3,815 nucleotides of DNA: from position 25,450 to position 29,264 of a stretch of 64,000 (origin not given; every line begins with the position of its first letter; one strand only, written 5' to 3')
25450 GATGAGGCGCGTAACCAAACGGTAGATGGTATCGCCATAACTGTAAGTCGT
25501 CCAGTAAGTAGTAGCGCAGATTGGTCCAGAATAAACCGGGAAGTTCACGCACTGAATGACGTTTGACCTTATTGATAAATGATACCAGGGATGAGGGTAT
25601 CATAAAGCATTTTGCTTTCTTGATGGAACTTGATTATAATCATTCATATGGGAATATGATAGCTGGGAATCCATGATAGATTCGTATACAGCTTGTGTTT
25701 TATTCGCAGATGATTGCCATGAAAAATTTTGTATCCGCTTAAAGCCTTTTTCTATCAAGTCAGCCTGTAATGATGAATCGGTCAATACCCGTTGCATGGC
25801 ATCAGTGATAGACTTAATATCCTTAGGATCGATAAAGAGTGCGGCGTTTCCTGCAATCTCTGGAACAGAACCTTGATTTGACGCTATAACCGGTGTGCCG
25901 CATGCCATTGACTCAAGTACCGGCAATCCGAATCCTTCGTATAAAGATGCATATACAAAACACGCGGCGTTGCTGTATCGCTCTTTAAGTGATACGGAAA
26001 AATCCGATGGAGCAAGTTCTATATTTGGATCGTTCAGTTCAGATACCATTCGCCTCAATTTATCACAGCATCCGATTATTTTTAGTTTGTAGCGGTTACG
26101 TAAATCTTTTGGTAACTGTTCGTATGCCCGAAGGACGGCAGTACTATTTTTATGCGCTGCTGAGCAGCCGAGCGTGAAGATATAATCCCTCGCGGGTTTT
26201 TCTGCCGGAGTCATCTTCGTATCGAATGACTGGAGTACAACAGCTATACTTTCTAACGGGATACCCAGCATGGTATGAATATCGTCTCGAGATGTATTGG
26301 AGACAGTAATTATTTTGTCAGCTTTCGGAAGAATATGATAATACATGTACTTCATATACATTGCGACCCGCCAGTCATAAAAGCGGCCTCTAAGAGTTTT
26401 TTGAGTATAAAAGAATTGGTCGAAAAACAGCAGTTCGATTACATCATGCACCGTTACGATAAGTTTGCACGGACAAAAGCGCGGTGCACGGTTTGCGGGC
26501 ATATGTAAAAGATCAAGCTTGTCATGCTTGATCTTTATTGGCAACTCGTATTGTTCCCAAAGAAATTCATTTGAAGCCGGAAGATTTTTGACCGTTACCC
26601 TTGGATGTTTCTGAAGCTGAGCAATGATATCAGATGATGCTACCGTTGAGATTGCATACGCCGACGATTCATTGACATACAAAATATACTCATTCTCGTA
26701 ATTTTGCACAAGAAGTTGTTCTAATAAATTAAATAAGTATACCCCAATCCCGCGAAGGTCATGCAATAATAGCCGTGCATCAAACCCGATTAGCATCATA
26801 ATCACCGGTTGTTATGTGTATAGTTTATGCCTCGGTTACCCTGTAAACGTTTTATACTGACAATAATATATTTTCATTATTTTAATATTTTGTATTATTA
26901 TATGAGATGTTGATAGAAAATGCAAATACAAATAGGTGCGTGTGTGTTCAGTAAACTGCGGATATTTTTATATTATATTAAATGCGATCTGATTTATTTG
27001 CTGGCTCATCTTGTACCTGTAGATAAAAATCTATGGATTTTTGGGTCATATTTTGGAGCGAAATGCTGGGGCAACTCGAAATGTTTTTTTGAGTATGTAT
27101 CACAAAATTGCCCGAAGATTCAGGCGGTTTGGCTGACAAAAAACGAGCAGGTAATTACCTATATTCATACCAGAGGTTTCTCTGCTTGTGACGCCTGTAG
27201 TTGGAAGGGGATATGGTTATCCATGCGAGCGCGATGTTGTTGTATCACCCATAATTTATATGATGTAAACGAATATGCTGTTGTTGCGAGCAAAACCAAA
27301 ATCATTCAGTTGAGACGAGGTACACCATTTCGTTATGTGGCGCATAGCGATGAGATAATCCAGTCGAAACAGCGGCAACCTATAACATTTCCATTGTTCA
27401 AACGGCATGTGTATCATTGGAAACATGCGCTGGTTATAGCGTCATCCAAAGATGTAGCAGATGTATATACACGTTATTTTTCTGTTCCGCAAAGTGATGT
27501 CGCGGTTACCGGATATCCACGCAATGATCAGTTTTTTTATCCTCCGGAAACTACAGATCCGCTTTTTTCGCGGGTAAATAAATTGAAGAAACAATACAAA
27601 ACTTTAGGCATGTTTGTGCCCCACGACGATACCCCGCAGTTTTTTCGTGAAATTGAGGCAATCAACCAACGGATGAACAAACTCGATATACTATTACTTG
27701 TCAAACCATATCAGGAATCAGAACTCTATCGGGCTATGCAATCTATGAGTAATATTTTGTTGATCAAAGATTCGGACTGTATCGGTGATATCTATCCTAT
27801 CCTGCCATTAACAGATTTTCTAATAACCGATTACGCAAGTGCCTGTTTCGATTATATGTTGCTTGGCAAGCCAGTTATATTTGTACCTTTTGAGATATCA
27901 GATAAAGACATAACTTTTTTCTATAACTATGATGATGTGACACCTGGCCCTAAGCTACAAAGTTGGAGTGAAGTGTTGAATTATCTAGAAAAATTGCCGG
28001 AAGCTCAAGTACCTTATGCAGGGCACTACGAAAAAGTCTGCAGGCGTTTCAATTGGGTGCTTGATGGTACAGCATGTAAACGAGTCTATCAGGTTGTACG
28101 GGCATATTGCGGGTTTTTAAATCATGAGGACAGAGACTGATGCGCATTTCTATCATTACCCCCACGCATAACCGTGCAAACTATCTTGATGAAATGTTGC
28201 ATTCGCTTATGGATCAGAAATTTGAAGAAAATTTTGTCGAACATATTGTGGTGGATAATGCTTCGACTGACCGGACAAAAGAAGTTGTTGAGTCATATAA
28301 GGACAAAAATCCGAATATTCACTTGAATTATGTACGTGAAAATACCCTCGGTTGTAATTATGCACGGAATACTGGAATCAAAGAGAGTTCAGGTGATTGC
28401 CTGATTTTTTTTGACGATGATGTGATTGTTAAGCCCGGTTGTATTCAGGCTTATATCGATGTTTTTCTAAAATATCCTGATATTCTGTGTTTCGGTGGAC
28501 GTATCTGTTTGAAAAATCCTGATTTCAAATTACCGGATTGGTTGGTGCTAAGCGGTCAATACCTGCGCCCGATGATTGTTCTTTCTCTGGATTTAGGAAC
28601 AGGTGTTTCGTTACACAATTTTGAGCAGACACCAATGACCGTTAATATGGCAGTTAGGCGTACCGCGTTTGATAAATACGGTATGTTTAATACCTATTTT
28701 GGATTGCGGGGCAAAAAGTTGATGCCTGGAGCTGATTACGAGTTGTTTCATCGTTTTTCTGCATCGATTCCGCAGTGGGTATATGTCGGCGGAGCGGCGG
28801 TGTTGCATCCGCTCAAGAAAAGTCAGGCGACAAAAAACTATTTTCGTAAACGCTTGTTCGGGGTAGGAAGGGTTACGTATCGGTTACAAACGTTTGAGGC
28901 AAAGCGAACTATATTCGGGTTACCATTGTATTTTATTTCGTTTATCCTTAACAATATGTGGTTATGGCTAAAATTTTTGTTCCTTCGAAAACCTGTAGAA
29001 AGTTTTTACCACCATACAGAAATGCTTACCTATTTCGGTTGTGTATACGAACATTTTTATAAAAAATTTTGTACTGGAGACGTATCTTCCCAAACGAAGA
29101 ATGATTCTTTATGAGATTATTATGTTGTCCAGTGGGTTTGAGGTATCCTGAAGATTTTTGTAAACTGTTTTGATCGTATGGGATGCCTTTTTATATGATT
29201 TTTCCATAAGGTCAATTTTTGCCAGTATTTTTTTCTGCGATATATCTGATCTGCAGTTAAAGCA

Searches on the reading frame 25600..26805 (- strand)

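Call 7: search_protein_families(library=pfam, proteins=[window:25600-26805:-], max_evalue=0.001)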
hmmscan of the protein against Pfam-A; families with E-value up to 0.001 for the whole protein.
window:25600-26805:- (401 aa): 4 families
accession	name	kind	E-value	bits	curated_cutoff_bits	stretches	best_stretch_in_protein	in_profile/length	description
PF00534.26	Glycos_transf_1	-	4.9e-28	98.2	26.4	1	205-356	14-171/172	Glycosyl transferases group 1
PF13692.12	Glyco_trans_1_4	-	1.1e-20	74.8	27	1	217-343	13-142/142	Glycosyl transferases group 1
PF13439.12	Glyco_transf_4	-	2.7e-11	44.2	28.5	1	19-195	3-167/170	Glycosyltransferase Family 4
PF20706.3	GT4-conflict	-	2.5e-07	30.5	26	1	161-311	146-313/385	Family 4 Glycosyltransferase in conflict systems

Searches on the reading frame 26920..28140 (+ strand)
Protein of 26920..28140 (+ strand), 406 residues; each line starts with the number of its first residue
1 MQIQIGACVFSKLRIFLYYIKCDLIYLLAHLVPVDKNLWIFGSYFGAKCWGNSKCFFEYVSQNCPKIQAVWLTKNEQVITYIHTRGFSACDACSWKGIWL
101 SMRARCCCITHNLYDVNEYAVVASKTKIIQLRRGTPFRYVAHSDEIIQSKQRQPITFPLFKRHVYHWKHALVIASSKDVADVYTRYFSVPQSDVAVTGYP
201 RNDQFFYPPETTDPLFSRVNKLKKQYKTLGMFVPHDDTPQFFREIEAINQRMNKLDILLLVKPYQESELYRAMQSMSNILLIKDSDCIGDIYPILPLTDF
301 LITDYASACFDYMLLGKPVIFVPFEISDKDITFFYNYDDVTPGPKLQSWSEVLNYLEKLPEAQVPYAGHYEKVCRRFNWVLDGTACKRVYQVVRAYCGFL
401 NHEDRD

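Call 7: search_protein_families(library=pfam, proteins=[window:26920-28140:+], max_evalue=0.001)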
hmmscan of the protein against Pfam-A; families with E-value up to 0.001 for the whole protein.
window:26920-28140:+ (406 aa): 1 family
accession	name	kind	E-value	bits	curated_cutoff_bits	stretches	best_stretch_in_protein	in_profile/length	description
PF04464.20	Glyphos_transf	-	8e-41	140.6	22.1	1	25-393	2-365/367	CDP-Glycerol:Poly(glycerophosphate) glycerophosphotransferase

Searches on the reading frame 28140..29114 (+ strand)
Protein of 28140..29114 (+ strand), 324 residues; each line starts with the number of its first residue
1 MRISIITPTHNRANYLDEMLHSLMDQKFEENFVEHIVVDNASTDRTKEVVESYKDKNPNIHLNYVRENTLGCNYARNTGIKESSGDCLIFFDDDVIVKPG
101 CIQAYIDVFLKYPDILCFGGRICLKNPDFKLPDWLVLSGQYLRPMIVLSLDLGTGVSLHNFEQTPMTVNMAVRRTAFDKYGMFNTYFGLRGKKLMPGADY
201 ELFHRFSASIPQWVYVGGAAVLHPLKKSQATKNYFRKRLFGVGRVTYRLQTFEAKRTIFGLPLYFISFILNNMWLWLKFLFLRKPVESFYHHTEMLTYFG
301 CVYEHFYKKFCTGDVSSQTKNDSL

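Call 17: search_protein_families(library=pfam, proteins=[window:28140-29114:+])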
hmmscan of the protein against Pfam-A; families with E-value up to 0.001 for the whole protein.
window:28140-29114:+ (324 aa): 3 families
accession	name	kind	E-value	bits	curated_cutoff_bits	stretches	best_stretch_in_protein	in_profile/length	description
PF00535.33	Glycos_transf_2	-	4.4e-30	105.3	23.3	1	4-133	1-128/168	Glycosyl transferase family 2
PF13641.12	Glyco_tranf_2_3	-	3.5e-13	50.5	27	1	3-222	3-210/230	Glycosyltransferase like family 2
PF10111.15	Glyco_tranf_2_2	-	6.3e-10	39.4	27.3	1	9-100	8-97/276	Glycosyltransferase like family 2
